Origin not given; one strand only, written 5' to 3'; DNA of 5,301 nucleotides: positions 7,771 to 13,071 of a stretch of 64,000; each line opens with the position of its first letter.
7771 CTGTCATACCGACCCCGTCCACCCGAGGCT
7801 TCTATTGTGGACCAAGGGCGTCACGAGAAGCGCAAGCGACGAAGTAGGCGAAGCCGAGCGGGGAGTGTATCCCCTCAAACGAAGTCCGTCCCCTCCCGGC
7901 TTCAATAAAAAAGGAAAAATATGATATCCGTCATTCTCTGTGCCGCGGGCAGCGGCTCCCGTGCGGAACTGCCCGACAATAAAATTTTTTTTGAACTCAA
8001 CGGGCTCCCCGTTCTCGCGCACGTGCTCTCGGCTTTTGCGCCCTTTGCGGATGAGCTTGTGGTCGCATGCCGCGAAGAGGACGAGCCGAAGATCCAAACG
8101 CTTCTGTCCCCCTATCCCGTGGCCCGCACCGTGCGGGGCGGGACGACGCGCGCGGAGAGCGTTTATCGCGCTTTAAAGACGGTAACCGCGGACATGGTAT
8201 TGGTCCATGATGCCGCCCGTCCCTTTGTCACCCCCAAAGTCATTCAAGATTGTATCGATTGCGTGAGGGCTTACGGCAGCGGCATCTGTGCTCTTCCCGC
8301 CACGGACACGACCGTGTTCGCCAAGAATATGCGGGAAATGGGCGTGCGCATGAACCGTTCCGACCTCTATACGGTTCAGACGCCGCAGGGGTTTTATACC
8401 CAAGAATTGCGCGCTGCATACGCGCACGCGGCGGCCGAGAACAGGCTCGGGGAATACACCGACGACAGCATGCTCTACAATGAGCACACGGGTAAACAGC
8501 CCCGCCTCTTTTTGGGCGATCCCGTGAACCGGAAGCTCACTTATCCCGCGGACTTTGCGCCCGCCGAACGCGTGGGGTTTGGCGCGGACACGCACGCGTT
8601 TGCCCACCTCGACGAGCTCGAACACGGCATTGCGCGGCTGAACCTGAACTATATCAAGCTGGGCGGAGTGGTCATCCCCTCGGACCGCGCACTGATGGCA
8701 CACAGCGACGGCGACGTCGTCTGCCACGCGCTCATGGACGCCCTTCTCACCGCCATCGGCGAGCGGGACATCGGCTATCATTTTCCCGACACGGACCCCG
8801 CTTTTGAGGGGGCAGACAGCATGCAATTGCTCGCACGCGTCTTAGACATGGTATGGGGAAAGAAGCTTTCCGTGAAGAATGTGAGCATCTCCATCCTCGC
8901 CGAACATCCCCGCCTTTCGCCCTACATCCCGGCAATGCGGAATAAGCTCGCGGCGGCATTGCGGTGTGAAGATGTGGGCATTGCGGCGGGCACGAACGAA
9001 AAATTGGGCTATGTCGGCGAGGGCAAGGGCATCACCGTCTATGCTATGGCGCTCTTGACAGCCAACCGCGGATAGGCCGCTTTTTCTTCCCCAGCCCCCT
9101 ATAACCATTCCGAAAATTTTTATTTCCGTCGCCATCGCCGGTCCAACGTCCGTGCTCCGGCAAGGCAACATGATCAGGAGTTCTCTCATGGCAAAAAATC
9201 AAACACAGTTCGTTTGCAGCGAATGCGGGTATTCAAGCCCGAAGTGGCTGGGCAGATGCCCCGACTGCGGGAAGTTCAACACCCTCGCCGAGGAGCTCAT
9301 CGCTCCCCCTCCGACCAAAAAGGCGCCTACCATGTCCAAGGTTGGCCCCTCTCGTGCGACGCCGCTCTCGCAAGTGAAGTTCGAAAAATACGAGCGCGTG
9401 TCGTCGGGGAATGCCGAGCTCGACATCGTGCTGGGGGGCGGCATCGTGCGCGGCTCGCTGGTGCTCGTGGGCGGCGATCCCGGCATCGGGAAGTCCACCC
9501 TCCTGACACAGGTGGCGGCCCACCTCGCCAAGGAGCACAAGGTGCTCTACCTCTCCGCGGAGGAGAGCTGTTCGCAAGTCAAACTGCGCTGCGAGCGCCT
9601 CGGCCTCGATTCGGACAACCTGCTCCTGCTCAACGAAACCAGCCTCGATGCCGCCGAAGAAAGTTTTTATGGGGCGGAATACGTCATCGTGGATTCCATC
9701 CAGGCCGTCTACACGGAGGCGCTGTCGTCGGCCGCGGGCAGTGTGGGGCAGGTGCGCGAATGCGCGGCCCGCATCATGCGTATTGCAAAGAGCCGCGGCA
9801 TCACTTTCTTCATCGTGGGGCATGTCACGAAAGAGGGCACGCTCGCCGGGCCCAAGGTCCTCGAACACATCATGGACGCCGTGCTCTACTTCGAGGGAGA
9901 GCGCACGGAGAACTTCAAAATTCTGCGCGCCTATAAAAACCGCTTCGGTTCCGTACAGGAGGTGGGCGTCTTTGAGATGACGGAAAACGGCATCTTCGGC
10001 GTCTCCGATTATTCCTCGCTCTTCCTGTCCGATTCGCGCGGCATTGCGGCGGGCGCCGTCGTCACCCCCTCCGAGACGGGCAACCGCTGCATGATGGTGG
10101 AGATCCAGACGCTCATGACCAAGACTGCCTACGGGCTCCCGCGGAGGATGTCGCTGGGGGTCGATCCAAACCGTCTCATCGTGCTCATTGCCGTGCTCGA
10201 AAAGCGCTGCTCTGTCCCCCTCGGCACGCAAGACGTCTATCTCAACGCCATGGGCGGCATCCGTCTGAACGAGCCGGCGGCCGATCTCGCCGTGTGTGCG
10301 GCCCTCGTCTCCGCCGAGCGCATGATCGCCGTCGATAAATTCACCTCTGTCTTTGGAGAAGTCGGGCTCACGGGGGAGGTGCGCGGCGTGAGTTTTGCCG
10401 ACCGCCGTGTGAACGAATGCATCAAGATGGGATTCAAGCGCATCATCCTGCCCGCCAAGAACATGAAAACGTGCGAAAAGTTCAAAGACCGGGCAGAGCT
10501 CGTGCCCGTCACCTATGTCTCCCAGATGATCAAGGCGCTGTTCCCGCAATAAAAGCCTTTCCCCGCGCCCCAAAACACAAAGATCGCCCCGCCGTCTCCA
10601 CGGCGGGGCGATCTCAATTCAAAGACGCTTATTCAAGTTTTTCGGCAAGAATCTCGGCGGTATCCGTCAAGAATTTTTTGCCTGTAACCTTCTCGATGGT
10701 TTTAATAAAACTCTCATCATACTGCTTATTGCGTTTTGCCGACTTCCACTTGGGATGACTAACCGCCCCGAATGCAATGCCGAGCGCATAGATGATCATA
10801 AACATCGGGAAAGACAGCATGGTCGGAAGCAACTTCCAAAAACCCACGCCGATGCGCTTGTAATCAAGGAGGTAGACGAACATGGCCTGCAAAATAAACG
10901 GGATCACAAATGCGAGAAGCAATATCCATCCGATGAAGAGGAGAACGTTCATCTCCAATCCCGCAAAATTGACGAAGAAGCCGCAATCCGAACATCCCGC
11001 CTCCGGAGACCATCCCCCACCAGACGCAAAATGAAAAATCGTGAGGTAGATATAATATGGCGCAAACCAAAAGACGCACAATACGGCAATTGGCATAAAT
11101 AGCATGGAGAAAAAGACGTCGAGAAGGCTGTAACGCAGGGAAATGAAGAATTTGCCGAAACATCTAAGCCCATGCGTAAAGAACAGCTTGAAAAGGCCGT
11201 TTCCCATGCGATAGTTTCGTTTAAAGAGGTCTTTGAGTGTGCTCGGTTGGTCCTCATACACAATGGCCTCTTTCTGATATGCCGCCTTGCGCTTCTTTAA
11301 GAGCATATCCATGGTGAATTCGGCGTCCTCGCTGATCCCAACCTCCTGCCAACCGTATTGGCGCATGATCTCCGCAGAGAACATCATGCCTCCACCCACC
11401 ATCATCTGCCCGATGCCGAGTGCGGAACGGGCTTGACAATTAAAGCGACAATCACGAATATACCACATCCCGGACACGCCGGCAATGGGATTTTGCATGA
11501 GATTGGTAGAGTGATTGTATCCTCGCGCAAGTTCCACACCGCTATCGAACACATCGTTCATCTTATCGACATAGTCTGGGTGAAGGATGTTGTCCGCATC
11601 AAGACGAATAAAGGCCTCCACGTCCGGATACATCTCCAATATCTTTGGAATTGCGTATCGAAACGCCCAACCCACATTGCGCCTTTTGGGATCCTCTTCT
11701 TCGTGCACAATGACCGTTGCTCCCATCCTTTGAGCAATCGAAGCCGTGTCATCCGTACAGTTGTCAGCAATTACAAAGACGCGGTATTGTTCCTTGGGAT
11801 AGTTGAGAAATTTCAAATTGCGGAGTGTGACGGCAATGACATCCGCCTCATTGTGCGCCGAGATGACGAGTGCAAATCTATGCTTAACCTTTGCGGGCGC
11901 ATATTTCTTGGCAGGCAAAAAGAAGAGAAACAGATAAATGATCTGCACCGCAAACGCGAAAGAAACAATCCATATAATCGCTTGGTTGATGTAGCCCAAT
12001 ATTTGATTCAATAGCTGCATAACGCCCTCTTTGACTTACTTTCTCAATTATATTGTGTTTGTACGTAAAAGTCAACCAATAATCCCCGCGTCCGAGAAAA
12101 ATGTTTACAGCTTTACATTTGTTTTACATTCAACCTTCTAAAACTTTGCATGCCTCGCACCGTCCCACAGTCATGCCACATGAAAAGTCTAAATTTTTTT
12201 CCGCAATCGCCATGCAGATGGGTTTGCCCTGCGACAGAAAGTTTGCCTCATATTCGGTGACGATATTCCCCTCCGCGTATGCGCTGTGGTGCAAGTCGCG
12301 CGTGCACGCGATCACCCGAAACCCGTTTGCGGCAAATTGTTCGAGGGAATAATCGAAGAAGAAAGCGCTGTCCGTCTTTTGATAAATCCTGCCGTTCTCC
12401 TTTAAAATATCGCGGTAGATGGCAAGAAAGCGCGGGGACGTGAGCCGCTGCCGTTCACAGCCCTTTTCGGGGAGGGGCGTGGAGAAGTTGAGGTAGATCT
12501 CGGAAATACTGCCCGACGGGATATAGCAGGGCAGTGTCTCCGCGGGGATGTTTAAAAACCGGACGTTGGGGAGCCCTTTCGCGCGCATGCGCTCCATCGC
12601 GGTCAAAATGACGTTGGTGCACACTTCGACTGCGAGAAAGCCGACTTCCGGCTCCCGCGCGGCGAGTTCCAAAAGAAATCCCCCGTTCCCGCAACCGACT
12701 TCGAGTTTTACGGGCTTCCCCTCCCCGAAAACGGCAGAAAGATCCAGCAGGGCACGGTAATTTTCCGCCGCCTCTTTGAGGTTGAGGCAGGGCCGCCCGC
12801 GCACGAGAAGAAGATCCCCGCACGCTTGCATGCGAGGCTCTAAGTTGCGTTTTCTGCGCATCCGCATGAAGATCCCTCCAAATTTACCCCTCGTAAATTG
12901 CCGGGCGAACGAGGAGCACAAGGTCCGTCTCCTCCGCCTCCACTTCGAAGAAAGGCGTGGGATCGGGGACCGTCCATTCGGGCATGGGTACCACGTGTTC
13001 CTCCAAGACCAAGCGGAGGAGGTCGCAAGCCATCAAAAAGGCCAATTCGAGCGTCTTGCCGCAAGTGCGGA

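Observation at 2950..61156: Hyper-abundant word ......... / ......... (extended YACC-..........-S) in 3' UTRs and, always in one reading frame, inside unrelated genes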

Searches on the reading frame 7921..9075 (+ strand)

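Call 10: search_protein_families(library=pfam, proteins=[window:7921-9075:+])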
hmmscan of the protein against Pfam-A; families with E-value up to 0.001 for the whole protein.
window:7921-9075:+ (384 aa): 3 families
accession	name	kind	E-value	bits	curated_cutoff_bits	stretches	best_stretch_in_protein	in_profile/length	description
PF02542.21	YgbB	-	3.5e-49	167.5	26.7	1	217-379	2-154/155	YgbB family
PF01128.25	IspD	-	3.3e-48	164.8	27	1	2-216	1-216/221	2-C-methyl-D-erythritol 4-phosphate cytidylyltransferase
PF12804.13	NTP_transf_3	-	1.1e-12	48.9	27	1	5-130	2-126/160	MobA-like NTP transferase domain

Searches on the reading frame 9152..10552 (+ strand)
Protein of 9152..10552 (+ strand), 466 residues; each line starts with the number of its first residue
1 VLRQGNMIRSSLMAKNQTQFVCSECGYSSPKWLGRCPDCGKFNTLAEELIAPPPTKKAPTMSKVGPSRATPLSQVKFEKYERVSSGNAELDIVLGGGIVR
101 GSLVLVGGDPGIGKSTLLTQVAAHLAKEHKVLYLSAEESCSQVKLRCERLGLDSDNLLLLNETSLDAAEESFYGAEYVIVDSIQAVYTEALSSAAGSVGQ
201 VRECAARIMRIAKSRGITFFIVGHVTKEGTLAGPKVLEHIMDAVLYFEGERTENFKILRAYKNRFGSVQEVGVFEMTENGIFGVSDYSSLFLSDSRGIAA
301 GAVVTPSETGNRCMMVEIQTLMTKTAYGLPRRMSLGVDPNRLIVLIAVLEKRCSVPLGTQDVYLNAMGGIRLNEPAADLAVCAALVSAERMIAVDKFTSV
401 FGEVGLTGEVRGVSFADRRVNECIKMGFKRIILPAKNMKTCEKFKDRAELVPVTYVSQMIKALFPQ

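Call 32: search_protein_families(library=pfam, proteins=[window:9152-10552:+])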
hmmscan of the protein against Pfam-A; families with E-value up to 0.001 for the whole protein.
window:9152-10552:+ (466 aa): 9 families
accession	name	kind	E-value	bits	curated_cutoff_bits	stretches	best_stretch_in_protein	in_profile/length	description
PF13481.12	AAA_25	-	4.2e-16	59.6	27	1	77-229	9-194/195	AAA domain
PF06745.19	ATPase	-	6.4e-16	58.9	26.6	1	84-157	2-77/231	KaiC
PF18073.7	Zn_ribbon_LapB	-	7.5e-13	48.4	25.7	1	20-47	1-28/28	Rubredoxin metal binding domain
PF00154.27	RecA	-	3.8e-07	30.3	27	1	72-210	22-165/262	recA bacterial DNA recombination protein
PF05362.19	Lon_C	-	5.8e-07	29.7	21.1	1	368-463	103-202/205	Lon protease (S16) C-terminal proteolytic domain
PF03796.21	DnaB_C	-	1.4e-06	28.3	27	1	83-156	2-78/255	DnaB-like helicase C terminal domain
PF13541.12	ChlI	-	2.8e-06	27.6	27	1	370-437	54-121/121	Subunit ChlI of Mg-chelatase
PF13191.12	AAA_16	-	5.4e-06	27.4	32.6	1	100-143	23-63/167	AAA ATPase domain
PF25199.1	nSTAND_NTPase5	-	4e-05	23.9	34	1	101-161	41-103/145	Novel STAND NTPase 5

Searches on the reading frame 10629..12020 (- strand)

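Call 32: search_protein_families(library=pfam, proteins=[window:10629-12020:-])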
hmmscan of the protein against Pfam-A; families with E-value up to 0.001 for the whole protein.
window:10629-12020:- (463 aa): 3 families
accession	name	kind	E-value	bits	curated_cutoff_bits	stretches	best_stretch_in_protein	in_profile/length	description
PF13641.12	Glyco_tranf_2_3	-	5.5e-18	66.3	27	1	47-273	1-228/230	Glycosyltransferase like family 2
PF13632.12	Glyco_trans_2_3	-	2.5e-17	63.8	27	1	139-320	4-197/198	Glycosyl transferase family group 2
PF00535.33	Glycos_transf_2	-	2e-10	41.3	23.3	1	51-220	2-165/168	Glycosyl transferase family 2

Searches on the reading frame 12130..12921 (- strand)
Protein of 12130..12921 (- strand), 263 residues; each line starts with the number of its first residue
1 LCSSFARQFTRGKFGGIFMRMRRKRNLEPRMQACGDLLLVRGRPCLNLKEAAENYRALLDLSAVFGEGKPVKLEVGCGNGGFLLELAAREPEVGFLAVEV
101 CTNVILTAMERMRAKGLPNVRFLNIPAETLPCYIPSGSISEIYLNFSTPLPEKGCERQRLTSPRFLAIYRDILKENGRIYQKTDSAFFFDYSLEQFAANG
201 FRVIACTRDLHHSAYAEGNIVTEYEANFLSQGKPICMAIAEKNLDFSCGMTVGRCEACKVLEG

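Call 32: search_protein_families(library=pfam, proteins=[window:12130-12921:-])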
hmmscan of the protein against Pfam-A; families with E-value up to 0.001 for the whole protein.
window:12130-12921:- (263 aa): 5 families
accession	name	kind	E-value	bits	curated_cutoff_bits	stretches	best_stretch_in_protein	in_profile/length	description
PF02390.23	Methyltransf_4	-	3.1e-35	121.6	24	1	69-236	2-171/173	Putative methyltransferase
PF13649.12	Methyltransf_25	-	7.8e-08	33.4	27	1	73-143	2-69/97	Methyltransferase domain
PF24675.1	NpmA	-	5.7e-05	23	60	1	68-144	23-102/214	16S rRNA (adenine(1408)-N(1))-methyltransferase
PF13847.12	Methyltransf_31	-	7.3e-05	22.9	27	1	73-132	8-68/145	Methyltransferase domain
PF08242.18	Methyltransf_12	-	0.0001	23.4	30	1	73-129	1-57/98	Methyltransferase domain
